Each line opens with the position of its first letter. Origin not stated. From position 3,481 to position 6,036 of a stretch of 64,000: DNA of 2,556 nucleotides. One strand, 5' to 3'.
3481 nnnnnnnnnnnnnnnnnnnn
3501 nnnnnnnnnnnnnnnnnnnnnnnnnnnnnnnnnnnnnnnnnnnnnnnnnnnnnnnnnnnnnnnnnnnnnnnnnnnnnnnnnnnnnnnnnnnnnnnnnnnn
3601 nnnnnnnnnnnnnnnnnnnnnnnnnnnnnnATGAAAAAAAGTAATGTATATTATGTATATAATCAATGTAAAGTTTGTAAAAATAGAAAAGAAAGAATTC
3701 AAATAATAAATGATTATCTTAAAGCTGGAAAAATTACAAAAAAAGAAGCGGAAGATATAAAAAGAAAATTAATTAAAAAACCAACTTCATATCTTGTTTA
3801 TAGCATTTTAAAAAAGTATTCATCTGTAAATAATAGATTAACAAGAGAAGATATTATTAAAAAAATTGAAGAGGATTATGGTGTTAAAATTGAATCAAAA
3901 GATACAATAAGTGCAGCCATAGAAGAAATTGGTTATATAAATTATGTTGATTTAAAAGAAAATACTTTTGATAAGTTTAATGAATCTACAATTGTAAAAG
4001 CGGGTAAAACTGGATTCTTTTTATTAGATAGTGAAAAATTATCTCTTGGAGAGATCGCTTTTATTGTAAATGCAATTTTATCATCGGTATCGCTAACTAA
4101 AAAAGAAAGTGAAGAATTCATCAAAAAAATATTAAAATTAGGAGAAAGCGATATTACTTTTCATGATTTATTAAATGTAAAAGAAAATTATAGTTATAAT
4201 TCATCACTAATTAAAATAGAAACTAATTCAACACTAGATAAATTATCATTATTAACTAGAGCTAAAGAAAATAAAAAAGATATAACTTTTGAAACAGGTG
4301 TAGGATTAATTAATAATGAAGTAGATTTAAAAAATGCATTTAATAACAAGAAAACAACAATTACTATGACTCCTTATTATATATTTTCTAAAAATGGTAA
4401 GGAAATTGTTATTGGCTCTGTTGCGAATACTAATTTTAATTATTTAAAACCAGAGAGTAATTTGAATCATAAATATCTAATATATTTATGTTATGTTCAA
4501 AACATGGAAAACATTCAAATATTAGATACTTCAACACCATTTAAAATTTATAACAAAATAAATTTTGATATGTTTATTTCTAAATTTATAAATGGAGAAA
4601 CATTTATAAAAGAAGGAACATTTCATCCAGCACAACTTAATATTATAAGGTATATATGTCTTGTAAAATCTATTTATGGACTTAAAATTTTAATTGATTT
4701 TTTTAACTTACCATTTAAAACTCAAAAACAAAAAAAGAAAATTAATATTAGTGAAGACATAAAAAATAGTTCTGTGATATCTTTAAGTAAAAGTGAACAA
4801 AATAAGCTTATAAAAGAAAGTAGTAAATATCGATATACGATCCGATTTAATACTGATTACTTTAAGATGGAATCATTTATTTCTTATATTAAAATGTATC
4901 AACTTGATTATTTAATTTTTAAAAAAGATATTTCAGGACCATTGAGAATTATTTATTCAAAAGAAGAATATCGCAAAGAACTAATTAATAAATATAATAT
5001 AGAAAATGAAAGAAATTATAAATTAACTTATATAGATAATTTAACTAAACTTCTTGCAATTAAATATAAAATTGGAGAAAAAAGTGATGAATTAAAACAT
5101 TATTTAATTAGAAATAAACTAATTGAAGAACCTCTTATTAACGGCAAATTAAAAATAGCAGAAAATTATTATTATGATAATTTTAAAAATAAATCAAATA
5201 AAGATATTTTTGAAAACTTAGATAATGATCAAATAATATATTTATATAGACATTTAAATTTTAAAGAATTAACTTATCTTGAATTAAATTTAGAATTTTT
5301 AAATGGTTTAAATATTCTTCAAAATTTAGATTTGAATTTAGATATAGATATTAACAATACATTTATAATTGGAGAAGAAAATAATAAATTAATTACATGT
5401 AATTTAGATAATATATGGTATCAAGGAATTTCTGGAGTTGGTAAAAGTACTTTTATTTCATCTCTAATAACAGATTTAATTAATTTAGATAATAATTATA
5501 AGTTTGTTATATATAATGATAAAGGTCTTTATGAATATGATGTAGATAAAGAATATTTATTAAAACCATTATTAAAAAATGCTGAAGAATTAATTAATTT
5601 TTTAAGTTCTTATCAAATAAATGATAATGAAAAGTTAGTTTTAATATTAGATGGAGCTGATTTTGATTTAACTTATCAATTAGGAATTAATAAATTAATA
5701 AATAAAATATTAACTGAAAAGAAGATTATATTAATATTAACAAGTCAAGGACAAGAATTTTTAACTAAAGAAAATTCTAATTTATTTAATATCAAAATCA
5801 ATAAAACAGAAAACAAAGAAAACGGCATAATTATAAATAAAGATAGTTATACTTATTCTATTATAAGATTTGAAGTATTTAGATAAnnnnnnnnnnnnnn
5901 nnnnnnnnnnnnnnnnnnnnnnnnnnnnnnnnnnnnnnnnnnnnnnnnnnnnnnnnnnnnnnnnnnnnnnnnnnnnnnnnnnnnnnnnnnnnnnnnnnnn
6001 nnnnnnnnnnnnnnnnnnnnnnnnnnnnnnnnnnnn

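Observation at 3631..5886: Orphan 752-aa protein with an inverted NLR-like layout: wHTH-like N-terminus, LRR-like repeats, then a C-terminal NB-ARC/STAND-type P-loop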

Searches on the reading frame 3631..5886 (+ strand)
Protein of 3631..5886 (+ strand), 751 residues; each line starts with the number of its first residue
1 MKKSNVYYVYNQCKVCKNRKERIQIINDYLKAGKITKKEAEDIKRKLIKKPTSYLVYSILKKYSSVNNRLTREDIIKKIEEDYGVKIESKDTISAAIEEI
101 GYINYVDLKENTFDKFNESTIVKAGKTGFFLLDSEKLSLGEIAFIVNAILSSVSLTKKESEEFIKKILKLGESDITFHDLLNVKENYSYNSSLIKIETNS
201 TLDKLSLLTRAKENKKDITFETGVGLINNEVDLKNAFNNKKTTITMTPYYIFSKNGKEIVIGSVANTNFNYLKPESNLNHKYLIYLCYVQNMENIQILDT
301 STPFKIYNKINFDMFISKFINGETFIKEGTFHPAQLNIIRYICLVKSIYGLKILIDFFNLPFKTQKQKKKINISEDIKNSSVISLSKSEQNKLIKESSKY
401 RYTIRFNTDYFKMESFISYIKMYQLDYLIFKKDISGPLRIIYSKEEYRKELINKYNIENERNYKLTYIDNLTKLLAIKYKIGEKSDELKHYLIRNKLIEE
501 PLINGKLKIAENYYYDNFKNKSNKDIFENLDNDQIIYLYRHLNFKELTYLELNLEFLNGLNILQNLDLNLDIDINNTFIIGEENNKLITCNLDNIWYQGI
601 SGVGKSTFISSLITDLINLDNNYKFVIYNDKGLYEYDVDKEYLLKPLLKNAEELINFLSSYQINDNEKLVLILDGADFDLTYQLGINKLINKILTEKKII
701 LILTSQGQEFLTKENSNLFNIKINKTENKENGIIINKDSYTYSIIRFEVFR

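Call 4: search_protein_families(library=pfam, proteins=[window:3631-5886:+], max_evalue=0.1)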
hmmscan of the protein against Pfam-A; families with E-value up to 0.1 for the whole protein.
window:3631-5886:+ (751 aa): 3 families
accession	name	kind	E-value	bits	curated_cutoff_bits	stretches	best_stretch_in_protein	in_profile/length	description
PF24883.2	NPHP3_N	-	0.0018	18.9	24.8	1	595-629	25-59/164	Nephrocystin 3, N-terminal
PF05729.18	NACHT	-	0.0069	16.7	26.7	1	595-698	3-123/167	NACHT domain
PF00910.28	RNA_helicase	-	0.026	15.4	21.5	1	595-625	1-34/105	RNA helicase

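Call 5: search_protein_families(library=padloc, proteins=[window:3631-5886:+], max_evalue=0.1)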
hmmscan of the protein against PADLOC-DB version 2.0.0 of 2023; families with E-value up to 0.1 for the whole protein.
window:3631-5886:+ (751 aa): 1 family
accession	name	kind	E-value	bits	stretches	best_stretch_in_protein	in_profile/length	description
PDLC04140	mad8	-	0.00071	17.2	1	598-662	33-75/314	mads_8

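Call 6: search_protein_families(library=ncbifam, proteins=[window:3631-5886:+], max_evalue=0.1)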
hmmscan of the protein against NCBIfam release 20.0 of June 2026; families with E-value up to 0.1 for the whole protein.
window:3631-5886:+ (751 aa): 2 families
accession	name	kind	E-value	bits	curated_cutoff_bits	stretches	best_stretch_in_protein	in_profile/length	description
NF041053.1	CobW_rel_Se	equivalog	0.0082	15.8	180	1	598-639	7-47/195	CobW-related selenoprotein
TIGR02524.1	dot_icm_DotB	equivalog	0.092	11.9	463.3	0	595-637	137-180/358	Dot/Icm type IV secretion system ATPase DotB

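Call 7: search_protein_families(library=phrogs, proteins=[window:3631-5886:+], max_evalue=0.1)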
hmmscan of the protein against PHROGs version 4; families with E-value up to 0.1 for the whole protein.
window:3631-5886:+ (751 aa): 1 family
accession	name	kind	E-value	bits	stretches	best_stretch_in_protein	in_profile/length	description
phrog_12913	-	unknown function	0.0041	18.3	1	6-40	32-66/97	-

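Call 8: find_homologous_proteins(query=window:3631-5886:+, max_evalue=0.001)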
Query window:3631-5886:+ (751 aa): 8 proteins with E <= 0.001 among 8000 candidates.
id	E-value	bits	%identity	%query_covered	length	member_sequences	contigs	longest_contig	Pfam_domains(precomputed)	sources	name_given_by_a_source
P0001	0.0e+0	1592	100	100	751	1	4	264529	-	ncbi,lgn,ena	-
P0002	0.0e+0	1487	94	100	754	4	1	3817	-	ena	-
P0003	0.0e+0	1466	92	100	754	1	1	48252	-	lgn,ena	-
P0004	0.0e+0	1463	92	100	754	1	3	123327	-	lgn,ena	-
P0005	0.0e+0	1458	92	100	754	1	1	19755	-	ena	-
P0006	0.0e+0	1376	86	100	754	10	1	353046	-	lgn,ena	-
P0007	0.0e+0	1038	93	70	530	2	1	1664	-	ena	-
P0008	4.1e-149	516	42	96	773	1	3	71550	-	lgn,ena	-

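Call 9: search_solved_structures(query=window:3631-5886:+, max_evalue=1, show_alignments=3)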
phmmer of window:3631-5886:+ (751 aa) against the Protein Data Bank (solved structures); distinct sequences matched with E-value up to 1: 1.
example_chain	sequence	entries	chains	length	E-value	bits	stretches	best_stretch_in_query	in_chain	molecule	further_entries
5myj_BF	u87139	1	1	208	0.019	16.4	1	659-728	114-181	50S ribosomal protein L4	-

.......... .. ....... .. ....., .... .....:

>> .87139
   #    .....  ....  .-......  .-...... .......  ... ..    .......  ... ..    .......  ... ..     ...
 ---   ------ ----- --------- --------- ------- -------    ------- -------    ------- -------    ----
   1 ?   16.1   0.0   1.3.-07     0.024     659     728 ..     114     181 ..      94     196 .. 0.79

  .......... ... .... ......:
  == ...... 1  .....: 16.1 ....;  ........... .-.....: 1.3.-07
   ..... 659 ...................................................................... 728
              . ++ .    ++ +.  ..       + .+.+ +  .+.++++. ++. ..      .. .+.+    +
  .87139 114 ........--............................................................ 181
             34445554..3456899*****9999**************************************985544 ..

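Call 11: find_encoding_contigs(protein=P0001, flank=10000, max_places=4)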
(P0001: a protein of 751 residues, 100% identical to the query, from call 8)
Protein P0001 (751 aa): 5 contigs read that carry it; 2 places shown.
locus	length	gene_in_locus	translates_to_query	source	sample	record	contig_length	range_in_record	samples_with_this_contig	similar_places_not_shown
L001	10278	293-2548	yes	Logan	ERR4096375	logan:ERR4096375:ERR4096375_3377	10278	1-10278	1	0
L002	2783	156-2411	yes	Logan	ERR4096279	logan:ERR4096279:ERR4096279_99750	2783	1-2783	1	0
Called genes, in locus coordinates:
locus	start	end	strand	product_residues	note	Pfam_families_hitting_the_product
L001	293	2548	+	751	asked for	-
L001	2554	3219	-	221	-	-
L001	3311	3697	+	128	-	-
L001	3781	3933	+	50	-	-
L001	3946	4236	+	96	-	-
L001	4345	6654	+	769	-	PF02368:Big_2 (weak), PF21461:HL_N-beta (faint), PF22359:Big-like (faint), PF26182:Ig_NUP210_5th (faint), PF26918:Ig_Eae (faint), PF02368:Big_2, PF04231:Endonuclease_1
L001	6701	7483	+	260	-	-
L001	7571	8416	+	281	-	PF00005:ABC_tran, PF13304:AAA_21 (faint)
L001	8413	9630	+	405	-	PF12679:ABC2_membrane_2, PF12698:ABC2_membrane_3, PF01061:ABC2_membrane, PF12730:ABC2_membrane_4 (weak)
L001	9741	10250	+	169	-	PF13302:Acetyltransf_3, PF13420:Acetyltransf_4, PF00583:Acetyltransf_1, PF13673:Acetyltransf_10, PF13508:Acetyltransf_7, PF08445:FR47 (weak)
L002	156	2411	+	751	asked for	-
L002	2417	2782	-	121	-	?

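Call 15: find_encoding_contigs(protein=P0008, flank=10000, max_places=3)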
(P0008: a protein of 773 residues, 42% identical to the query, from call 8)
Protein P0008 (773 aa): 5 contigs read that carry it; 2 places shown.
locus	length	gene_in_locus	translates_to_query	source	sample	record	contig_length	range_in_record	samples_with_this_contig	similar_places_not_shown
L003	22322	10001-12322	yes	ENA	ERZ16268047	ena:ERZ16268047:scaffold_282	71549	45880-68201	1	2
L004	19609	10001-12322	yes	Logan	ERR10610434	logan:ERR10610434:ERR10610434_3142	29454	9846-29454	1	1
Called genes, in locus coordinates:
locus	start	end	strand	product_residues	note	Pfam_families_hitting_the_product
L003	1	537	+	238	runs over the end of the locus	-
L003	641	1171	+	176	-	PF14519:Macro_2, PF01661:Macro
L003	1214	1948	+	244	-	-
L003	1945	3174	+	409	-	-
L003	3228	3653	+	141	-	-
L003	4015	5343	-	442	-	PF00004:AAA, PF01434:Peptidase_M41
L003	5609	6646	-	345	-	-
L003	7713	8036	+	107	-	-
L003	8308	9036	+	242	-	PF13306:LRR_5 (weak)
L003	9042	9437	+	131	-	PF13306:LRR_5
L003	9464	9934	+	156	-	-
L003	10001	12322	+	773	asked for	-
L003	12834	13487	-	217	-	PF04237:YjbR (weak)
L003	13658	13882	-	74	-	PF12844:HTH_19 (weak), PF01381:HTH_3 (weak), PF13443:HTH_26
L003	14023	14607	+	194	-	-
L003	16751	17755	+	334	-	PF13280:WYL (weak)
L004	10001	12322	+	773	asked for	-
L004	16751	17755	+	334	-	PF13280:WYL (weak)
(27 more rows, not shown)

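Call 16: find_encoding_contigs(protein=P0006, flank=10000, max_places=3)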
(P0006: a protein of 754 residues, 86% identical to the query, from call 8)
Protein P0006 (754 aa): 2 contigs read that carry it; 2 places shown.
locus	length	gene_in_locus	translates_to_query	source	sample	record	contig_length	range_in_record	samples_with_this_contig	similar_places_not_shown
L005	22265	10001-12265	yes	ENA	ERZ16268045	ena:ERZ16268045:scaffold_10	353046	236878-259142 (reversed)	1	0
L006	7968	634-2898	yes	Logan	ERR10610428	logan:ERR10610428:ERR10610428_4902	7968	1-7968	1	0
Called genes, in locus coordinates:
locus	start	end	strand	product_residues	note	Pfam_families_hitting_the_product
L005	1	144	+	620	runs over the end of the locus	PF00664:ABC_membrane, PF00005:ABC_tran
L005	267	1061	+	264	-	PF02457:DAC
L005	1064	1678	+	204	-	PF00293:NUDIX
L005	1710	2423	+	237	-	PF01048:PNP_UDP_1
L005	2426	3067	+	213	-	-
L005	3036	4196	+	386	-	-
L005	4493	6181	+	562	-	PF00749:tRNA-synt_1c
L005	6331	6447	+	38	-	-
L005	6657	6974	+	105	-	PF03819:MazG (weak), PF12643:MazG-like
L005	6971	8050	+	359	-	PF09848:SLFN-g3_helicase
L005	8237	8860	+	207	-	PF09848:SLFN-g3_helicase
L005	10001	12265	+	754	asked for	-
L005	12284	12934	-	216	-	-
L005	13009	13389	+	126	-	-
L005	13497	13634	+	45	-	-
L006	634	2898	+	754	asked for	-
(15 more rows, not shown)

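Call 18: find_related_loci(query=A1, collection=genome_contigs, flank=10000)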
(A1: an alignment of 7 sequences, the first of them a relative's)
Query A1 (751 aa) in genome_contigs; peptide patterns used: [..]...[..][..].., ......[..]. (x = any residue, [..] = any of these).
128 stretches matched a pattern; 1 encode a relative of the query (tblastn E <= 1e-3); 1 distinct loci.
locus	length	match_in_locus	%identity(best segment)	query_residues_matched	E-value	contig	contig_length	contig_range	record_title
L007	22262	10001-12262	86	1-751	0e+0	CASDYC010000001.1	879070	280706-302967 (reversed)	uncultured bacterium isolate B12_L1_324324_idba_bin.132 genome assembly, contig: B12_L1_324324_idba_bin.132.fa_scaffold_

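Call 24: predict_structure(alignment_id=A1)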
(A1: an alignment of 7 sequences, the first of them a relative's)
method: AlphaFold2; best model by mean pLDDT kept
length: 751 residues; sequences in the alignment: 7
mean_pLDDT: 52.5   pTM: 0.29
mean pLDDT of the five models: 52.5, 51.8, 50.0, 47.6, 46.2
residues with pLDDT >= 90: 10; 70-90: 149; 50-70: 242; < 50: 350
segments of 3 or more residues with pLDDT < 50: 1-3, 101-119, 121-127, 134-137, 139-141, 147-161, 170-337, 362-372, 375-385, 434-436, 454-467, 563-591, 600-604, 618-620, 639-646, 676-685, 725-751
pLDDT, mean of each block of 10 residues (from residue 1): 64 66 81 83 60 65 64 80 71 64 34 44 47 50 49 43 50 39 32 27 36 30 23 27 26 31 31 30 29 26 25 34 30 44 74 68 46 47 49 67 68 60 71 58 69 40 48 89 87 72 79 90 85 70 62 62 43 34 29 58 50 53 66 57 46 61 59 57 48 63 60 56 42 27 32 29
secondary structure, 60 per line:
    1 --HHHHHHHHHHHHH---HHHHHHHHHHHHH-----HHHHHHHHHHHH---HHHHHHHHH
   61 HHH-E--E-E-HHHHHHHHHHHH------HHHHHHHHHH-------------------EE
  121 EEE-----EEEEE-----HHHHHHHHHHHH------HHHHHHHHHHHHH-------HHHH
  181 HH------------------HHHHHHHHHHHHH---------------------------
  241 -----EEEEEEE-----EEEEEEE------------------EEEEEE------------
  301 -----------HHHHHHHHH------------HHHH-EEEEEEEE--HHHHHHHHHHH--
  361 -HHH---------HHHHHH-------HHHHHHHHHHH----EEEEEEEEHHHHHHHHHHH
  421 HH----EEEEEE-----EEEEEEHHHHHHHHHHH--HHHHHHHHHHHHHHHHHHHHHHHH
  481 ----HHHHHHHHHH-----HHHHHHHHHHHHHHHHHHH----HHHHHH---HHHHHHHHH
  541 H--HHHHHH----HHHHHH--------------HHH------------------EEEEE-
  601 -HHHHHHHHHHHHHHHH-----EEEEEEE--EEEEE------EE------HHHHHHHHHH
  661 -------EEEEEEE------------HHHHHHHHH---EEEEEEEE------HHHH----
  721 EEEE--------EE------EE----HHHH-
elements in order (helices of 4 or more, strands of 3 or more residues): H3-15 H19-31 H37-48 H52-63 H72-83 H90-99 E119-123 E129-133 H139-150 H157-169 H177-182 H201-213 E246-252 E258-264 E283-288 H312-320 H333-336 E338-345 H348-358 H374-379 H387-397 E402-409 H410-422 E427-432 E438-443 H444-454 H457-480 H485-494 H500-518 H523-528 H532-541 H544-549 H554-559 E595-599 H602-617 E623-629 E632-636 H651-660 E668-674 H687-695 E699-706 H713-716 E721-724 H747-750

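Call 25: search_protein_representatives(alignment_id=A1)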
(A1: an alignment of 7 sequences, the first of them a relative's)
Query: 7 sequences, 754 profile positions. Proteins with E-value up to 0.001 (for the whole library): 19; up to 1e-10: 7; up to 1e-30: 5. The best 19 are listed.
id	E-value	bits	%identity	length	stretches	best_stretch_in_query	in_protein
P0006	0.0e+00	1452.9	-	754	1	1-754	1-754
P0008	0.0e+00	1216.0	-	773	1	1-751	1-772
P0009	5.8e-50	186.8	-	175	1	638-754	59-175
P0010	2.1e-46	175.0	-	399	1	53-368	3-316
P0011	4.8e-42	160.6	-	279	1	28-282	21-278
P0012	1.4e-15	73.0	-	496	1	18-394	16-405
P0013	3.5e-11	58.5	-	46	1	244-288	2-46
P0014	2.2e-10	55.9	-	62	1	54-108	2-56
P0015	5.0e-10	54.7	-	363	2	37-95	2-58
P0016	4.6e-09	51.5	-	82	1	16-80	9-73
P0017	2.7e-08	49.0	-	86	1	172-214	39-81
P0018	3.2e-05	38.8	-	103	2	49-97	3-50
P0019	1.1e-04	37.1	-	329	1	49-259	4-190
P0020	1.2e-04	36.9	-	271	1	52-259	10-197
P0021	1.7e-04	36.4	-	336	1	58-170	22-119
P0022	1.9e-04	36.3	-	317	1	54-238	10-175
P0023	2.7e-04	35.8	-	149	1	49-169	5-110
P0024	3.6e-04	35.3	-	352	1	44-266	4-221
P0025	9.9e-04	33.9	-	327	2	55-173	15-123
